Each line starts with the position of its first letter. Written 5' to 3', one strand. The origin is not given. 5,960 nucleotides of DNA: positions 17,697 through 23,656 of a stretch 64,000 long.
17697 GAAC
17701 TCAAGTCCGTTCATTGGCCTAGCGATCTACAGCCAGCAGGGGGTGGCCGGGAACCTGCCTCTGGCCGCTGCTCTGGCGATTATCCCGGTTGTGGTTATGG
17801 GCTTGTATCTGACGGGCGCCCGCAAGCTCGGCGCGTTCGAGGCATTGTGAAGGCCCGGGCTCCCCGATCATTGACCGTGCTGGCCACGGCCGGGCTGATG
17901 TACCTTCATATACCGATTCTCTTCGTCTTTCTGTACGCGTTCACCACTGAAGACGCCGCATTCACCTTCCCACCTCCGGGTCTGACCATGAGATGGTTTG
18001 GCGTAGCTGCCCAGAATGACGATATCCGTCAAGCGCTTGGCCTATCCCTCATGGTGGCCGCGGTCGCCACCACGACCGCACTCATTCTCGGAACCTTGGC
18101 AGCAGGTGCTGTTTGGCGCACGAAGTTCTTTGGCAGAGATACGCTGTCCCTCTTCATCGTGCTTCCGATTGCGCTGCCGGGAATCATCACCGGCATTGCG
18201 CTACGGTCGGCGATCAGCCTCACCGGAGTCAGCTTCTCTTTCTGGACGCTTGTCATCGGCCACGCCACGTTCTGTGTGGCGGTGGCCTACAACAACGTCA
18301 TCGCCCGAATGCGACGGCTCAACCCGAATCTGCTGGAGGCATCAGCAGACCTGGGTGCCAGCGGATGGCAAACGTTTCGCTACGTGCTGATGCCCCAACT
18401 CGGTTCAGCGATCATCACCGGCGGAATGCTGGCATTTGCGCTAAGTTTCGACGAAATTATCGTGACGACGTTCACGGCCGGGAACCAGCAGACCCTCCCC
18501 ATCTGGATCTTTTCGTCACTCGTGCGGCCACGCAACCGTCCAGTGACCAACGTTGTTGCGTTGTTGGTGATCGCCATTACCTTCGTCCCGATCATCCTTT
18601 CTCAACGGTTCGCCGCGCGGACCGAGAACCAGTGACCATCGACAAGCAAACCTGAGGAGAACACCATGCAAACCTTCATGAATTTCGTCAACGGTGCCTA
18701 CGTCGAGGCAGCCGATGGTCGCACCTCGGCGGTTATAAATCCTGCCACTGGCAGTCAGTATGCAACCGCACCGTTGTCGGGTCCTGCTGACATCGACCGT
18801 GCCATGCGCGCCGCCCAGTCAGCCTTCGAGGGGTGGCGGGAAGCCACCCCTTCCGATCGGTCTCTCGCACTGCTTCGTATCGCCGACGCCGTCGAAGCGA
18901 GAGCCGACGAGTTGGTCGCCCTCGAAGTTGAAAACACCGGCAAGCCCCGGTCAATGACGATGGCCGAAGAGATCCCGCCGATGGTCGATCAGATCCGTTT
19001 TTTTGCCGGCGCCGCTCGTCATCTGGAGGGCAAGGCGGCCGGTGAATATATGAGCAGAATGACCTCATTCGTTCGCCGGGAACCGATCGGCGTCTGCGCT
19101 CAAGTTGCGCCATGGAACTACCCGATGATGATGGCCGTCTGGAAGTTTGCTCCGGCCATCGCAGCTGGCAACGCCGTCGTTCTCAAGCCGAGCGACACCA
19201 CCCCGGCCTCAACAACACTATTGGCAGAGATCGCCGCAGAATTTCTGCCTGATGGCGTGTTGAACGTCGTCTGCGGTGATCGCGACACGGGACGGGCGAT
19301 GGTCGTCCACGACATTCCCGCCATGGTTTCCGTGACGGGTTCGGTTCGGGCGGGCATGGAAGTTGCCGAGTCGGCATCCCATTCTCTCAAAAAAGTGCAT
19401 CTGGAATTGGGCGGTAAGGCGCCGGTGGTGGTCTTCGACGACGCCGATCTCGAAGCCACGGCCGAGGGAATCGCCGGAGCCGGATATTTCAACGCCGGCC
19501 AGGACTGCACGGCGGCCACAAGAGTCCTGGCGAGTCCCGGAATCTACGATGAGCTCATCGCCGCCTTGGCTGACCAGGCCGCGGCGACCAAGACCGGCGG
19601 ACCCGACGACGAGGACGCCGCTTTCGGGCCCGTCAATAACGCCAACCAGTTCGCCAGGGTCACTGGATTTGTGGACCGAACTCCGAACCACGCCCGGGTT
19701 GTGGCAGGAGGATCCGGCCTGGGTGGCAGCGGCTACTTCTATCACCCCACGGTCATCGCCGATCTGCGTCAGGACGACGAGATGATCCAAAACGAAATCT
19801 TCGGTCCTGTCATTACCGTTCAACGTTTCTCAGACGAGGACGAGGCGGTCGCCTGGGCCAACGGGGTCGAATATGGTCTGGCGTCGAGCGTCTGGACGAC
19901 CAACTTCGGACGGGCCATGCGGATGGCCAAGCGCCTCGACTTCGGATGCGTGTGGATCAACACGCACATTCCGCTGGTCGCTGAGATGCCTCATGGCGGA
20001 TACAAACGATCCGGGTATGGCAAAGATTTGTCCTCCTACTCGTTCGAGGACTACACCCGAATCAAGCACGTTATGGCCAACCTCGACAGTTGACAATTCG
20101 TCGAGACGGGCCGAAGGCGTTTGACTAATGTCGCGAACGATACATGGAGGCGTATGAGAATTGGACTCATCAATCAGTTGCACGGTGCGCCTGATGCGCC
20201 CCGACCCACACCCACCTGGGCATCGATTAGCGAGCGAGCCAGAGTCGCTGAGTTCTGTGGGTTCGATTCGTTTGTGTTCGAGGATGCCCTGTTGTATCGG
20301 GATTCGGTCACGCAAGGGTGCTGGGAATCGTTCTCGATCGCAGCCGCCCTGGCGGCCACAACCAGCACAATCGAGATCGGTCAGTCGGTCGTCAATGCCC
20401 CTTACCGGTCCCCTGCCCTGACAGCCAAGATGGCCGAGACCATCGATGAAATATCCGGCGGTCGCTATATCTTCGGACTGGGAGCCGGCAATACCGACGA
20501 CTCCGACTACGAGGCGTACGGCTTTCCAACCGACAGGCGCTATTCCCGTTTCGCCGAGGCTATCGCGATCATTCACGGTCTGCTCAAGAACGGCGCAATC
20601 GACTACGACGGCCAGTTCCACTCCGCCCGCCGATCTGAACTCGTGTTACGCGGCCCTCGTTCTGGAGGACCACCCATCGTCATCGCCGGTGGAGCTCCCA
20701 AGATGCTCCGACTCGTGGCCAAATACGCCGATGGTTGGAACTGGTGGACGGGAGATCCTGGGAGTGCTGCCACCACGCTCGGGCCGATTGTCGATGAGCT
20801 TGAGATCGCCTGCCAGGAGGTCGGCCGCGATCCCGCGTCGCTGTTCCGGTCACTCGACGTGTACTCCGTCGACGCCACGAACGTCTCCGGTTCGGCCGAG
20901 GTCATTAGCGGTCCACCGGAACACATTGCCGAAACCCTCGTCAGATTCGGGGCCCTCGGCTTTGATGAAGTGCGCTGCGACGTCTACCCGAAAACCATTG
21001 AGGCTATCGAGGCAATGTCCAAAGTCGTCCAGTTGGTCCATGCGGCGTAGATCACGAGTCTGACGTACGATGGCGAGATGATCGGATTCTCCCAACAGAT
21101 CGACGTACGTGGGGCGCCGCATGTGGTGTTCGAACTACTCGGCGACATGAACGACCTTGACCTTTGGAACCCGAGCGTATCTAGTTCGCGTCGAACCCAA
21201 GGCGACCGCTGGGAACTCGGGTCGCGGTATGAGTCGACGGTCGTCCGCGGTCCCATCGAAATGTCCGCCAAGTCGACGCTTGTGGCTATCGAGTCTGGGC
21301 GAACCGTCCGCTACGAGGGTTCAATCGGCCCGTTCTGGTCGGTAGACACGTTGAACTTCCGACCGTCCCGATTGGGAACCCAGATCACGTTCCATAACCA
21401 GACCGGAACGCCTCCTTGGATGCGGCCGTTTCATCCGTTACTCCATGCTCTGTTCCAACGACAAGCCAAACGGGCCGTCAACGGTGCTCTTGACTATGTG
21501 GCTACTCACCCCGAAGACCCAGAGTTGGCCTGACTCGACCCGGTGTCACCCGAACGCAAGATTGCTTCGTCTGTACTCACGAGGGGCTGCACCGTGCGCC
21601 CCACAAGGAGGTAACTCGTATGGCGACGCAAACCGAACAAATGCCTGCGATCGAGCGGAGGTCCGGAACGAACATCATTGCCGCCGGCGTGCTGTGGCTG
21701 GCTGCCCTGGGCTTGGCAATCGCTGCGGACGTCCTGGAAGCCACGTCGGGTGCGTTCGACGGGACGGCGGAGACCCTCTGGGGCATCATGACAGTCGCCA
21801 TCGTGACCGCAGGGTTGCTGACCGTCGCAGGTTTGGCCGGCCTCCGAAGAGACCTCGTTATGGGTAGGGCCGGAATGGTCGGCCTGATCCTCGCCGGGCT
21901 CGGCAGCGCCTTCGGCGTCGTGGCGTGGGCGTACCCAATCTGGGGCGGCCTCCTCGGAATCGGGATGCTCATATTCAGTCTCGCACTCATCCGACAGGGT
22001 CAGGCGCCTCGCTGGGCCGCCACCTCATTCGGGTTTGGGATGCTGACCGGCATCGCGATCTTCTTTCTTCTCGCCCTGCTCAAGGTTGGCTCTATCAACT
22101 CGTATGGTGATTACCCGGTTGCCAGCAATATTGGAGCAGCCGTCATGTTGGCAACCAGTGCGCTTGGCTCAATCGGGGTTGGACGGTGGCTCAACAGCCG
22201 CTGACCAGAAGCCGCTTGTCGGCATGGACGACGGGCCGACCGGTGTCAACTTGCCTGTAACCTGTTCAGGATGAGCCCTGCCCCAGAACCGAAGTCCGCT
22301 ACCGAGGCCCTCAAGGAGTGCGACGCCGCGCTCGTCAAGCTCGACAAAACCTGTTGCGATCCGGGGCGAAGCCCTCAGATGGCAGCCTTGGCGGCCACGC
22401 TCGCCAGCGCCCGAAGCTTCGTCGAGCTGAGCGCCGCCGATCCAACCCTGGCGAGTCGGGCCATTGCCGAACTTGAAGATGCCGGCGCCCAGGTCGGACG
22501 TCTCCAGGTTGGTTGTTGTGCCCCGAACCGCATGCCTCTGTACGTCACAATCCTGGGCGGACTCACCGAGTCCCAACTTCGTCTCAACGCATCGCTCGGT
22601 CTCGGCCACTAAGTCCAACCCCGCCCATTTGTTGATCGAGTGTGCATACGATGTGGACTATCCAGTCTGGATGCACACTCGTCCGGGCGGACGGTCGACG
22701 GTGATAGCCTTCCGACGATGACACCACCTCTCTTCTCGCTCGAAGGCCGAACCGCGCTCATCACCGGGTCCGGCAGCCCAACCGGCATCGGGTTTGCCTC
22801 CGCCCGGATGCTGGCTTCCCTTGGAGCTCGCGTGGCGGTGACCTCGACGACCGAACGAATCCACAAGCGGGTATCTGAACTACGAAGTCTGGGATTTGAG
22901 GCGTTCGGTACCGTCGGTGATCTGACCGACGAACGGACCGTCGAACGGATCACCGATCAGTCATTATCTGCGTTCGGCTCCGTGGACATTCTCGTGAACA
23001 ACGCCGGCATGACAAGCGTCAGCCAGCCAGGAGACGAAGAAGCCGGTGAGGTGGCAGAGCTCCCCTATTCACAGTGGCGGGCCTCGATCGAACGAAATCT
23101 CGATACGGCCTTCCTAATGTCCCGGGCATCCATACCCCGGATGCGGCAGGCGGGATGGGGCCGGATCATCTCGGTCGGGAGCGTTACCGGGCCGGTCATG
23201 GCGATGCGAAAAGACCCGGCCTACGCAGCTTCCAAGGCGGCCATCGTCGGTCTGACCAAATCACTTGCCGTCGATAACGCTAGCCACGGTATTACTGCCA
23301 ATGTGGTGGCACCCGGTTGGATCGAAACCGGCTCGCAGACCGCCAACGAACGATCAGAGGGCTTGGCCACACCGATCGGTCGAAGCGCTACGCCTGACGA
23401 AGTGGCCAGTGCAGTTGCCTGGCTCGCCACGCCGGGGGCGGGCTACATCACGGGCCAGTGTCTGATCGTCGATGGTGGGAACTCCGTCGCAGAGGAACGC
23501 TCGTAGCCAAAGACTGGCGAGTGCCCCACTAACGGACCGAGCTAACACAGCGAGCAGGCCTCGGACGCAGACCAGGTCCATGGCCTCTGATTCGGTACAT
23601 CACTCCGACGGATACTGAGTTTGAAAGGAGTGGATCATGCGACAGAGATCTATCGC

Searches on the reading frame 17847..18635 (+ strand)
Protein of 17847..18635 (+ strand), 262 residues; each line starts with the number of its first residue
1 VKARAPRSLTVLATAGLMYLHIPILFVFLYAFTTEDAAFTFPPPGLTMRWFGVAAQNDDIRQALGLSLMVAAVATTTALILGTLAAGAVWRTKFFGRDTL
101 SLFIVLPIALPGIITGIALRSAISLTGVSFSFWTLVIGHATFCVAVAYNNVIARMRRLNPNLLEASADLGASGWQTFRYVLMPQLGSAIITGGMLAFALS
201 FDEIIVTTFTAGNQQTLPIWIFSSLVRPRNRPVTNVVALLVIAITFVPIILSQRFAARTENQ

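Call 59: search_protein_families(library=pfam, proteins=[window:17847-18635:+], max_evalue=0.00001)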
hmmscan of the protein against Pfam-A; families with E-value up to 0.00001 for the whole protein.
window:17847-18635:+ (262 aa): 1 family
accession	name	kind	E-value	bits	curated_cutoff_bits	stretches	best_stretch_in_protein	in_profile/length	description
PF00528.27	BPD_transp_1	-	2.6e-12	47.3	26.4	1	79-259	2-182/184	Binding-protein-dependent transport system inner membrane component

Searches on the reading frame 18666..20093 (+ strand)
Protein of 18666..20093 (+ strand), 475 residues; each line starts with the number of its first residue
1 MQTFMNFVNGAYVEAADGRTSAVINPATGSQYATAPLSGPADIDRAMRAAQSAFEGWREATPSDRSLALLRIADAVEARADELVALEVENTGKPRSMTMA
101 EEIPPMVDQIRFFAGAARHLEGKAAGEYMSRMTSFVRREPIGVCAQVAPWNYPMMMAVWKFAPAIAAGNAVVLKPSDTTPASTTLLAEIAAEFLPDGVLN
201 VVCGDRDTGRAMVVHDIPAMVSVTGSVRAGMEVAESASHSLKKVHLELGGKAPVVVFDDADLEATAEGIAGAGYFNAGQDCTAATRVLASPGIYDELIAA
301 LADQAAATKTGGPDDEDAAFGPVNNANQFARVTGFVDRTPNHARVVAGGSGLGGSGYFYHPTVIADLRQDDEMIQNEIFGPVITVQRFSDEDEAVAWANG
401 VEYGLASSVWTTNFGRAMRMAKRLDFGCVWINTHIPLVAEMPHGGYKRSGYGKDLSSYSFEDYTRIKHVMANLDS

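Call 29: search_protein_families(library=pfam, proteins=[window:18666-20093:+], max_evalue=0.00001)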
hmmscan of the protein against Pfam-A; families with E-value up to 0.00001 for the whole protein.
window:18666-20093:+ (475 aa): 1 family
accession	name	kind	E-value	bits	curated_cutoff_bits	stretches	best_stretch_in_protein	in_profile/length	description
PF00171.27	Aldedh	-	2.4e-160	534.5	23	1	13-469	2-461/461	Aldehyde dehydrogenase family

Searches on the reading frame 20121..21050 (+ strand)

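Call 60: search_protein_families(library=pfam, proteins=[window:20121-21050:+], max_evalue=0.00001)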
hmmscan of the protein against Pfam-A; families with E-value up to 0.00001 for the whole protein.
window:20121-21050:+ (309 aa): 1 family
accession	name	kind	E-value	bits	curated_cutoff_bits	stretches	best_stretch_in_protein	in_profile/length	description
PF00296.26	Bac_luciferase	-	6.1e-45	154.4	27.9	1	12-239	1-218/314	Luciferase-like monooxygenase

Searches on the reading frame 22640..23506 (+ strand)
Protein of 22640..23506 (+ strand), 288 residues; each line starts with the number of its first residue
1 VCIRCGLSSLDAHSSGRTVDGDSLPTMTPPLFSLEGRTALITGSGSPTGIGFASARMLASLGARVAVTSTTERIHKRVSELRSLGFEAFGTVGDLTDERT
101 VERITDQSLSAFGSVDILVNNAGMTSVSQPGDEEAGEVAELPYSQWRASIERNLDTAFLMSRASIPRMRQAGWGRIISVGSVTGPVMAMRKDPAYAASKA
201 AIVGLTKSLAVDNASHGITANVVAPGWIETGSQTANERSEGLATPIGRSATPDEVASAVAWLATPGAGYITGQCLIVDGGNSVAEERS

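Call 60: search_protein_families(library=pfam, proteins=[window:22640-23506:+], max_evalue=0.00001)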
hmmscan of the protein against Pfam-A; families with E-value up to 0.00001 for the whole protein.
window:22640-23506:+ (288 aa): 2 families
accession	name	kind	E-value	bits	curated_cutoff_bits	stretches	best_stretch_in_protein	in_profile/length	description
PF13561.12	adh_short_C2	-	1e-52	179.5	27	1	47-280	5-234/236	Enoyl-(Acyl carrier protein) reductase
PF00106.31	adh_short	-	5.5e-47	160.2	26.6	1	38-237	2-191/195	short chain dehydrogenase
